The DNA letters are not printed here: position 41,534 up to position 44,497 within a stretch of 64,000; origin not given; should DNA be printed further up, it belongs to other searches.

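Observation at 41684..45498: PHP-nuclease/SMC-like ATPase fusion (Ppl-like) translationally linked to an AlbA_2 + HATPase_c_4 protein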

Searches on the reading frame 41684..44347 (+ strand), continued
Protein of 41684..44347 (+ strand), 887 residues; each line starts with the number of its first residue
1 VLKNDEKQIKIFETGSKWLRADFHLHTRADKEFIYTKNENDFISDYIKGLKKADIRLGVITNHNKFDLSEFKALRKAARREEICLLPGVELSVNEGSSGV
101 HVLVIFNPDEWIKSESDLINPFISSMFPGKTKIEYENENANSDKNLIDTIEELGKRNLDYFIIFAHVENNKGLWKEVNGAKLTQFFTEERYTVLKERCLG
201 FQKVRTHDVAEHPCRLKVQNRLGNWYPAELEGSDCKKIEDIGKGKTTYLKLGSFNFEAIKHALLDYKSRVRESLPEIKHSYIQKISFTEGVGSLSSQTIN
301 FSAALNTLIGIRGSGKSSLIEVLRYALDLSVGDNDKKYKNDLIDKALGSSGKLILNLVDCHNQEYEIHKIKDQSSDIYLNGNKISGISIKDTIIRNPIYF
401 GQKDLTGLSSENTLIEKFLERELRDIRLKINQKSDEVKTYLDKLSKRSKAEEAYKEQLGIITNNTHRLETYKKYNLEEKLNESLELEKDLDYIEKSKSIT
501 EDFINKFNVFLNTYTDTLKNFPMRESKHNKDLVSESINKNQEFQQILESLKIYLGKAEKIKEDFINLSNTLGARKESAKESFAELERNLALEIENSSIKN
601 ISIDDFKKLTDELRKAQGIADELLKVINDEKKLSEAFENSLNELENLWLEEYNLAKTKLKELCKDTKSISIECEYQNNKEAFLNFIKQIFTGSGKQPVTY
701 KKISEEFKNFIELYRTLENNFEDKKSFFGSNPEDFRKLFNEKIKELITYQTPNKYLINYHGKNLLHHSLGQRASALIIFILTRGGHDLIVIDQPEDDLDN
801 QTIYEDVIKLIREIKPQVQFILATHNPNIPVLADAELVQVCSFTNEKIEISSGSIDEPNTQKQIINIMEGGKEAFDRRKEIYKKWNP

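Call 105: search_protein_families(library=padloc, proteins=[L005:3096-5972:+, L005:9906-12851:+, L061:291-2915:+, L075:214-3261:+, L076:5942-8824:+, L072:7267-10083:+, L054:9824-12679:+, L040:475-3096:+, L003:533-3400:+, L052:100-2472:+], max_evalue=1e-20)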
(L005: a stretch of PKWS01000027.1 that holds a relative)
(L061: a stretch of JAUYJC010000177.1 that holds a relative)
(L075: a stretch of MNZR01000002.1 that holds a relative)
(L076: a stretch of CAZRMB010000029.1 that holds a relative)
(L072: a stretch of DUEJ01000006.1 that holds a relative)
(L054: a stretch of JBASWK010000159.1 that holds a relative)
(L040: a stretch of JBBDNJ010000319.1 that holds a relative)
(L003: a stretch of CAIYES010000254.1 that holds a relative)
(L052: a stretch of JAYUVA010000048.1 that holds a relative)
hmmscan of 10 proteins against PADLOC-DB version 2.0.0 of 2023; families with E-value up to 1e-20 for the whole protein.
L005:3096-5972:+ (958 aa): 3 families
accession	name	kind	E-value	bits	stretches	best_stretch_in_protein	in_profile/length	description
PDLC02541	PglX|PglXI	-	0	1472.9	1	19-958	6-918/919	PglXI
PDLC03346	MTase_II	-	0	1166.6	2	282-957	358-1065/1068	Type II methyltransferase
PDLC03312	MTase_II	-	2.1e-88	295.4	2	225-646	238-649/1344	Type II methyltransferase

L005:9906-12851:+ (981 aa): 24 families
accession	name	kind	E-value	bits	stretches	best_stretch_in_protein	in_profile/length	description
PDLC02500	BrxHI|BrxHII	-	0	1600.6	1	23-979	4-931/933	BrxHI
PDLC02621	DrmD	-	1.8e-103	345.7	1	99-628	102-641/1040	DrmD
PDLC00659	HmaA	-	1.5e-88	295.9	1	109-668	95-661/1176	SNF2 helicase / DEAD-box helicase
PDLC02504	BrxHI|BrxHII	-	2.5e-84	281.9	1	109-657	100-625/971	BrxHII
PDLC02572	DrmA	-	7.4e-79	263.8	1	98-617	98-627/1043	DrmA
PDLC02620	DrmD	-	3.1e-75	251.9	1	114-697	95-665/1060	DrmD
PDLC02632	DrmD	-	5.7e-71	237.9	1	99-615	104-628/662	DrmD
PDLC02623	DrmD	-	2e-63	212.6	2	371-658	413-669/1040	DrmD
PDLC02619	DrmD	-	4.4e-63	211.7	2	114-554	28-452/872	DrmD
PDLC02633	DrmD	-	9.2e-60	200.5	1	96-615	103-632/839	DrmD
PDLC02634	DrmD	-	1.8e-54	182.9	1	118-713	91-689/900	DrmD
PDLC02840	DpdE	-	1.9e-50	170.2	0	480-641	523-687/1091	DpdE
PDLC02843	DpdE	-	1.7e-49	166.7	0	114-189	154-229/1091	DpdE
PDLC02624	DrmD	-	7.1e-40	135.1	1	156-614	2-468/652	DrmD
PDLC02853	DpdE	-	2.8e-38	129.5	1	117-319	96-286/985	DpdE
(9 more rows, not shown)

L061:291-2915:+ (874 aa): 12 families
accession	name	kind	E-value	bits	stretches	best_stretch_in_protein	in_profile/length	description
PDLC03632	MTase_III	-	1.5e-264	878.5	2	54-548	79-589/983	Type III methyltransferase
PDLC03636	MTase_III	-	4.8e-39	132.6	0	213-299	96-183/575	Type III methyltransferase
PDLC03354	MTase_II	-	3.2e-38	129.8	1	100-491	31-385/425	Type II methyltransferase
PDLC03644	MTase_III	-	1.5e-35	121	1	123-488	28-393/542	Type III methyltransferase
PDLC03633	MTase_III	-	6.9e-31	105.6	0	128-290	72-229/616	Type III methyltransferase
PDLC03635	MTase_III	-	9.3e-31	105.2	1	120-304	202-363/708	Type III methyltransferase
PDLC03339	MTase_II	-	2.8e-29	100.1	0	198-302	46-148/399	Type II methyltransferase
PDLC03634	MTase_III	-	1.9e-28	97.7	1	133-461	94-423/621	Type III methyltransferase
PDLC03638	MTase_III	-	5.5e-28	95.7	1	211-477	429-666/816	Type III methyltransferase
PDLC03300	MTase_II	-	2.8e-27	93.6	0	156-297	29-170/302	Type II methyltransferase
PDLC03371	MTase_II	-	2e-23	81.3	0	427-489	191-253/260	Type II methyltransferase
PDLC03641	MTase_III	-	8.2e-21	72.2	0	133-461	104-425/657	Type III methyltransferase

L075:214-3261:+ (1015 aa): 14 families
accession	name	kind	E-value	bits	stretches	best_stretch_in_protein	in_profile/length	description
PDLC00659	HmaA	-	0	1324.4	1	2-1002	216-1171/1176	SNF2 helicase / DEAD-box helicase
PDLC02620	DrmD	-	2.7e-80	268.6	2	11-199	217-404/1060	DrmD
PDLC02504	BrxHI|BrxHII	-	1.8e-70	236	2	340-589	483-727/971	BrxHII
PDLC02500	BrxHI|BrxHII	-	1.5e-66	223.6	2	340-550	479-682/933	BrxHI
PDLC02621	DrmD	-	8.6e-66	220.9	2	248-484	451-675/1040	DrmD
PDLC02572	DrmA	-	2.7e-47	159.3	1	342-475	520-664/1043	DrmA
PDLC02623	DrmD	-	1.7e-43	146.6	1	340-577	528-753/1040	DrmD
PDLC02632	DrmD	-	2.9e-41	139.7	1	342-452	523-638/662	DrmD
PDLC02633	DrmD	-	1.1e-35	120.9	1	332-455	516-652/839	DrmD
PDLC02624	DrmD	-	2.1e-35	120.3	0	342-472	364-506/652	DrmD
PDLC02619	DrmD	-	1.4e-30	104.2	0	389-470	485-565/872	DrmD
PDLC02840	DpdE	-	3.8e-24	83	0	342-464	561-681/1091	DpdE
PDLC02193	PLD_Helicase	-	4.4e-24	82.7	1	347-475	697-834/905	-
PDLC02634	DrmD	-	7.1e-24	81.6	0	380-481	524-624/900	DrmD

L076:5942-8824:+ (960 aa): 3 families
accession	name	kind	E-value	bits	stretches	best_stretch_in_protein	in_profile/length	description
PDLC02541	PglX|PglXI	-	0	1413.6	1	37-959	5-918/919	PglXI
PDLC03346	MTase_II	-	0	1190.3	2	287-958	357-1065/1068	Type II methyltransferase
PDLC03312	MTase_II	-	7.7e-71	237.2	1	228-648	235-646/1344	Type II methyltransferase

L072:7267-10083:+ (938 aa): 0 families

L054:9824-12679:+ (951 aa): 4 families
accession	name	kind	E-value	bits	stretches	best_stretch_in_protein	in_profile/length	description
PDLC03598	REase_MTase_IIG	-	3e-271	900.4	1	5-928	7-910/912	Type IIG restriction enzyme-methyltransferase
PDLC03599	REase_MTase_IIG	-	8.8e-57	190.7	1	165-446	179-467/959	Type IIG restriction enzyme-methyltransferase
PDLC03627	REase_MTase_IIG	-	1.7e-52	176.4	1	167-870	227-946/1136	Type IIG restriction enzyme-methyltransferase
PDLC02643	DrmMI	-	7.8e-22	75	0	477-882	864-1247/1347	DrmMI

L040:475-3096:+ (873 aa): 10 families
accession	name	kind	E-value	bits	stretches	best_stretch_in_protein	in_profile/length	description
PDLC03632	MTase_III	-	2.3e-285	947.4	2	53-548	78-590/983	Type III methyltransferase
PDLC03636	MTase_III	-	1.7e-36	124.2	0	213-294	96-179/575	Type III methyltransferase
PDLC03354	MTase_II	-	6.2e-36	122.3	1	119-298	51-216/425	Type II methyltransferase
PDLC03644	MTase_III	-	5.8e-31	105.8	1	123-294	28-192/542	Type III methyltransferase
PDLC03635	MTase_III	-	2.1e-30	104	0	129-299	214-359/708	Type III methyltransferase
PDLC03633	MTase_III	-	3.1e-28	96.8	0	128-272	72-210/616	Type III methyltransferase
PDLC03634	MTase_III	-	5.5e-25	86.3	1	133-294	94-255/621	Type III methyltransferase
PDLC03339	MTase_II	-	1.8e-24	84.2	0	198-297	46-144/399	Type II methyltransferase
PDLC03300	MTase_II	-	4.1e-23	79.9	0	156-293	29-167/302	Type II methyltransferase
PDLC03371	MTase_II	-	3.5e-22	77.2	0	427-489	192-254/260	Type II methyltransferase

L003:533-3400:+ (955 aa): 3 families
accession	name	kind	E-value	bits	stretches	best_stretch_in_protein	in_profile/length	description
PDLC02541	PglX|PglXI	-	0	1505.7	1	22-954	5-918/919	PglXI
PDLC03346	MTase_II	-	0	1226.3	2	276-953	358-1065/1068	Type II methyltransferase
PDLC03312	MTase_II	-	1.5e-84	282.6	2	468-643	1064-1247/1344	Type II methyltransferase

L052:100-2472:+ (790 aa): 12 families
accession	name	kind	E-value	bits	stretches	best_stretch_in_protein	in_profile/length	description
PDLC03646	MTase_III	-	1.6e-103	345.4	1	3-322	264-577/1057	Type III methyltransferase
PDLC03635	MTase_III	-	2.8e-76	255.7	1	214-642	216-640/708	Type III methyltransferase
PDLC03638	MTase_III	-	2.5e-72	242.4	2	33-330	202-495/816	Type III methyltransferase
PDLC03636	MTase_III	-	7.2e-68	227.7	1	214-602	44-435/575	Type III methyltransferase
PDLC03644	MTase_III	-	1.2e-49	167.5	1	218-602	40-422/542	Type III methyltransferase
PDLC03634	MTase_III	-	3.1e-44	149.9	1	263-560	170-443/621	Type III methyltransferase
PDLC03641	MTase_III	-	6.2e-38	128.8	1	262-554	180-433/657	Type III methyltransferase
PDLC03637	MTase_III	-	7.6e-26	88.8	0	212-380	117-294/513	Type III methyltransferase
PDLC03640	MTase_III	-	2.7e-24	83.5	0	218-260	45-87/654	Type III methyltransferase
PDLC03642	MTase_III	-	4.2e-23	79.8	1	218-381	84-248/528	Type III methyltransferase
PDLC03299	MTase_II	-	6.4e-23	79.7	0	514-575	198-259/296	Type II methyltransferase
PDLC03354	MTase_II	-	3.1e-22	77.2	0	218-356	62-217/425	Type II methyltransferase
